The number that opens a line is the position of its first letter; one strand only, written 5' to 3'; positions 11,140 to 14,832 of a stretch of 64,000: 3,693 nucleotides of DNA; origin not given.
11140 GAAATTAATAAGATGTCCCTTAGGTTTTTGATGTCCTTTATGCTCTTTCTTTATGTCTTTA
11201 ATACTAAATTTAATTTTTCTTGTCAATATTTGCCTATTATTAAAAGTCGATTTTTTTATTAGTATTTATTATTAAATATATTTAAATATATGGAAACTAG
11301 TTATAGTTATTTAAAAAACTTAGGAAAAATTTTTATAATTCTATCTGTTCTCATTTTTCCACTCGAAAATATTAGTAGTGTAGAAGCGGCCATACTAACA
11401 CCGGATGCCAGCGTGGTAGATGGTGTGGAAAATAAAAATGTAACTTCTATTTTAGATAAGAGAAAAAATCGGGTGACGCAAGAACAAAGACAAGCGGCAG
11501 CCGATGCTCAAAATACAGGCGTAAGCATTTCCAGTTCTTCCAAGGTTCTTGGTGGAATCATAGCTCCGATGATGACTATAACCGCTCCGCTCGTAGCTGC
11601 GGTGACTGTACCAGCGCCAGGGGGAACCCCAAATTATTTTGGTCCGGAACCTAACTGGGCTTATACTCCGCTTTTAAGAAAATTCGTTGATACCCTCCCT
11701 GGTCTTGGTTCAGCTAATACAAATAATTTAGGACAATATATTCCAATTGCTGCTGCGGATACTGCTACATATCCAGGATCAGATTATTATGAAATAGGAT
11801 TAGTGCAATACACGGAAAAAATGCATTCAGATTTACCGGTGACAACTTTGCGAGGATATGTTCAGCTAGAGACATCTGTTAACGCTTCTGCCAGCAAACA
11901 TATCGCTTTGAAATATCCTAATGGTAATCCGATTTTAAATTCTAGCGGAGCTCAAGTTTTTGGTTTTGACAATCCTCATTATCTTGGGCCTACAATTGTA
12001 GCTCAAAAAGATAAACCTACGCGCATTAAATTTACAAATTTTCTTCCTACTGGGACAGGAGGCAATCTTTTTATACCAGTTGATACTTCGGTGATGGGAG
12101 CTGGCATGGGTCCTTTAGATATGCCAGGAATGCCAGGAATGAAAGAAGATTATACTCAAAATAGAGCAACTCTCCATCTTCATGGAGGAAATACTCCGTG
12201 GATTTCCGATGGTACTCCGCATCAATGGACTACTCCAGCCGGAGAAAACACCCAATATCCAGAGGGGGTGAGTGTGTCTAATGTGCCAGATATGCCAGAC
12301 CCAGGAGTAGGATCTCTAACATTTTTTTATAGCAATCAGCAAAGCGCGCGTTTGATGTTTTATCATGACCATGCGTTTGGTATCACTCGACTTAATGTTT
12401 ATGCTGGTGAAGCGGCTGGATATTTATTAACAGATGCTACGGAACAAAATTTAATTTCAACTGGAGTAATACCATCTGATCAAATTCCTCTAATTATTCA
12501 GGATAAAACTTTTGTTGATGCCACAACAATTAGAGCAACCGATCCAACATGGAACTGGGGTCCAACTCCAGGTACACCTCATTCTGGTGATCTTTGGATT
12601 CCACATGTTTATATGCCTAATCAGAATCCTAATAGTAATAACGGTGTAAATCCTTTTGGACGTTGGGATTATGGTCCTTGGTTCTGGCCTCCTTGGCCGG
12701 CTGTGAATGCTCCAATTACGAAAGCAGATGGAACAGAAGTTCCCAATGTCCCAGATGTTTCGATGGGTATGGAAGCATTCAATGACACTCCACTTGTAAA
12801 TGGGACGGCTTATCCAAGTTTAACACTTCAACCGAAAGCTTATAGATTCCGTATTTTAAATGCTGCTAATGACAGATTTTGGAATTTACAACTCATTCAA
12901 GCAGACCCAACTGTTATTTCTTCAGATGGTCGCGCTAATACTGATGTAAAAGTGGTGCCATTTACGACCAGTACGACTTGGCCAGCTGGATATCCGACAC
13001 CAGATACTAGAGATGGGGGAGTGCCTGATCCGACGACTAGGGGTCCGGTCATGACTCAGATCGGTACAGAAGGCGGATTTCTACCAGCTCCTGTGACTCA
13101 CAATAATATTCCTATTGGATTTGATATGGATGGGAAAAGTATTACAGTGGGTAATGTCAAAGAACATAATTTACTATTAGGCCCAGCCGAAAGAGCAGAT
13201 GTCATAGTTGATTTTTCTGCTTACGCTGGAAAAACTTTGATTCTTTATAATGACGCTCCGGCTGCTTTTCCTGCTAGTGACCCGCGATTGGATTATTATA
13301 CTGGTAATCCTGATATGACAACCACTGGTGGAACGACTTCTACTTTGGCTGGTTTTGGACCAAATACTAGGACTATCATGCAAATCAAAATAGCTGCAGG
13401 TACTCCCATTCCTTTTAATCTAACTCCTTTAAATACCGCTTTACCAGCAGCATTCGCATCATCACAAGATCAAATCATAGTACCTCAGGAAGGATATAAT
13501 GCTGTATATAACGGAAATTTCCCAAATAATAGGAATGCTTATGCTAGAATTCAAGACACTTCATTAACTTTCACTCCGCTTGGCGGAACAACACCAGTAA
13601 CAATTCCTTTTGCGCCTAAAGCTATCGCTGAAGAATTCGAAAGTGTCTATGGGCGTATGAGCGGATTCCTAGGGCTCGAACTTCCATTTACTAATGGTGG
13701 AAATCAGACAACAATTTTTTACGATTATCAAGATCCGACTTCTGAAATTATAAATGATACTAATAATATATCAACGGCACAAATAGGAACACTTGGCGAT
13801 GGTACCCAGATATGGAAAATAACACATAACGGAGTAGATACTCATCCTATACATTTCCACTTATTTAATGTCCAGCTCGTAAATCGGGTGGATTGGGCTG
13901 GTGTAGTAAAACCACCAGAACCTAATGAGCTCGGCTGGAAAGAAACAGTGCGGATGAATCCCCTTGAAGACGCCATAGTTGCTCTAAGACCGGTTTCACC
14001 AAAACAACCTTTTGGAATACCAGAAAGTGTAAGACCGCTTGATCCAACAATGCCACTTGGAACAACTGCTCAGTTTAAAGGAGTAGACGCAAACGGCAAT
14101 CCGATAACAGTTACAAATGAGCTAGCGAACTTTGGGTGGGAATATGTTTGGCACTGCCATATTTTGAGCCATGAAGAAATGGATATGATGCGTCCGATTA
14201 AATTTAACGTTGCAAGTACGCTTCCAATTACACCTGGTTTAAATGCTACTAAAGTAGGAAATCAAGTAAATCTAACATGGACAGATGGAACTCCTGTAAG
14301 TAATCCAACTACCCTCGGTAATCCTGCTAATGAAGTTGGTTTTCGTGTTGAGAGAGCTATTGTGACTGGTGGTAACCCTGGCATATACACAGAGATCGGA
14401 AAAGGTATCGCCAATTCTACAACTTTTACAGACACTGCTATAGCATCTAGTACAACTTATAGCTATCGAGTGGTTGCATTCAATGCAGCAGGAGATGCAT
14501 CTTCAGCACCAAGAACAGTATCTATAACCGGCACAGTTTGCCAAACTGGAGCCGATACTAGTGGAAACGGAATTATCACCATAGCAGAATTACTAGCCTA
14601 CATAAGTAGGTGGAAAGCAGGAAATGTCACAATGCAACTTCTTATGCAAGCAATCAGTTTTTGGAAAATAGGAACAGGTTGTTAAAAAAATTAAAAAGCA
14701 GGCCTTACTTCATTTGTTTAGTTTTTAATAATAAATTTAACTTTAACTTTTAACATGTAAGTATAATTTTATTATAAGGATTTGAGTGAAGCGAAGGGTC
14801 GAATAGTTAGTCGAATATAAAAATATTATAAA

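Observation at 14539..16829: Two adjacent giant secreted proteins end in the same roughly 48-aa Cys-bracketed EF-hand/dockerin-like module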

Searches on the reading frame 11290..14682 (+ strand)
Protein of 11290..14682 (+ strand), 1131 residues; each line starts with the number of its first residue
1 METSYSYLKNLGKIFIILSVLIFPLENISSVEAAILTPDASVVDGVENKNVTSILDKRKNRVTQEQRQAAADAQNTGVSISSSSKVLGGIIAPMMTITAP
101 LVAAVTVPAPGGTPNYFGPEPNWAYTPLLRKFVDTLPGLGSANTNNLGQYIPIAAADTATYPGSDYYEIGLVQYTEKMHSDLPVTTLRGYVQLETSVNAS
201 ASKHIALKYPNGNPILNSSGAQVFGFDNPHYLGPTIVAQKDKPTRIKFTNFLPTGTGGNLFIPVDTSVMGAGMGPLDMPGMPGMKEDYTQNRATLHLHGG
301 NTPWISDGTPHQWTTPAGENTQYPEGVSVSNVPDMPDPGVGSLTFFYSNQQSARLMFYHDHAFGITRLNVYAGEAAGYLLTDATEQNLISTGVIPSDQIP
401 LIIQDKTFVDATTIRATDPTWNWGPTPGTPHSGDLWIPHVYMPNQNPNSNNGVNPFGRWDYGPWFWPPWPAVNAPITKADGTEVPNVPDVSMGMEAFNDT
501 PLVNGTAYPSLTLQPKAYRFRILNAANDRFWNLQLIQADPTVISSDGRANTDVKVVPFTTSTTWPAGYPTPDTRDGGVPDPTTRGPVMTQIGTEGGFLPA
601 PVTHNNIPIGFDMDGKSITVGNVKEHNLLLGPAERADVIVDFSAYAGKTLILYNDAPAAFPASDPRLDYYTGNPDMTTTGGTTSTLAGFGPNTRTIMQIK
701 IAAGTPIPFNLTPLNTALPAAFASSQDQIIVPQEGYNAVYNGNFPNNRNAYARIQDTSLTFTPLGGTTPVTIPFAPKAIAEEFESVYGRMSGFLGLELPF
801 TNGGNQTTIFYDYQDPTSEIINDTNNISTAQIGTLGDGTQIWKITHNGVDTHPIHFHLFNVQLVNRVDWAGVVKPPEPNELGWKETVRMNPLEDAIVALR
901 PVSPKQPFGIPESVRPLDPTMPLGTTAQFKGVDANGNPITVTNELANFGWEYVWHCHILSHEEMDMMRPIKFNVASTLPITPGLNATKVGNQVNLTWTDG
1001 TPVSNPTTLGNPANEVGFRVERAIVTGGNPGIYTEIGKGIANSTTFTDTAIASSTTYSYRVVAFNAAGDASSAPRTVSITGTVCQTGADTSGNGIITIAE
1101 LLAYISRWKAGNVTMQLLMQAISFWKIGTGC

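Call 4: search_protein_families(library=pfam, proteins=[window:11290-14682:+], max_evalue=1)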
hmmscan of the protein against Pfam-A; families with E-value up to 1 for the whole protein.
window:11290-14682:+ (1131 aa): 4 families
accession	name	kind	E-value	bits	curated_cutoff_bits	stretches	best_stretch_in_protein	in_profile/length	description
PF07731.20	Cu-oxidase_2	-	2.8e-08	34.1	20.4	2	827-901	35-107/137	Multicopper oxidase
PF00394.28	Cu-oxidase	-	0.0078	16.8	21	1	485-554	33-104/157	Multicopper oxidase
PF07732.21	Cu-oxidase_3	-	0.049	14.1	21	0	228-256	21-49/119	Multicopper oxidase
PF15673.10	Ciart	-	0.43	10.4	27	0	463-508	156-199/278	Circadian-associated transcriptional repressor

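Call 5: search_protein_families(library=ncbifam, proteins=[window:11290-14682:+], max_evalue=1)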
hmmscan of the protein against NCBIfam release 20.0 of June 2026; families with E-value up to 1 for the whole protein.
window:11290-14682:+ (1131 aa): 3 families
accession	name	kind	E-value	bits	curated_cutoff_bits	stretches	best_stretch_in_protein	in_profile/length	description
NF045554.1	AmiPhnlOxPhsA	equivalog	6e-37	127.5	950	4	222-408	44-205/581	O-aminophenol oxidase PhsA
NF008205.1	PRK10965.1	equivalog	2.8e-19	69.3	525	4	348-412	131-195/529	multicopper oxidase CueO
NF008135.0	PRK10883.1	equivalog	7.2e-09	34.6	581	2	497-546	208-258/471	cell division protein FtsP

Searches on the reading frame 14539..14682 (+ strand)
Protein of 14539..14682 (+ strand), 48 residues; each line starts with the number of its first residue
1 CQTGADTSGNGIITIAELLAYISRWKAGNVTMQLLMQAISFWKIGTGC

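Call 4: search_protein_families(library=pfam, proteins=[window:14539-14682:+], max_evalue=1)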
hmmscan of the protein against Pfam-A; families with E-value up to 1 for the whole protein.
seq(48 aa): 3 families
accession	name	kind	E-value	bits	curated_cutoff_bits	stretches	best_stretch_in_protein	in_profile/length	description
PF10966.13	DUF2768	-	0.031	15.2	23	1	11-42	10-41/58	Protein of unknown function (DUF2768)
PF13405.12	EF-hand_6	-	0.046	13.9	25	1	6-23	10-27/30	EF-hand domain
PF00036.39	EF-hand_1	-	0.083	12.9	25.4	1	5-23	9-27/29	EF hand domain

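Call 5: search_protein_families(library=ncbifam, proteins=[window:14539-14682:+], max_evalue=1)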
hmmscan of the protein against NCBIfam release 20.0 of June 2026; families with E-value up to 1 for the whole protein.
seq(48 aa): 1 family
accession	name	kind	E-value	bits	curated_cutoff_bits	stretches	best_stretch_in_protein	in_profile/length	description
NF041540.1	dockerin_GC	domain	0.022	15.2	29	1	5-28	37-66/67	GC-type dockerin domain-anchored protein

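Call 10: find_homologous_proteins(query=A1, max_evalue=10)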
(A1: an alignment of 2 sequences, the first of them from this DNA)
Query A1 (2 sequences): 1 candidates shared short words with the query, none scored E <= 10.
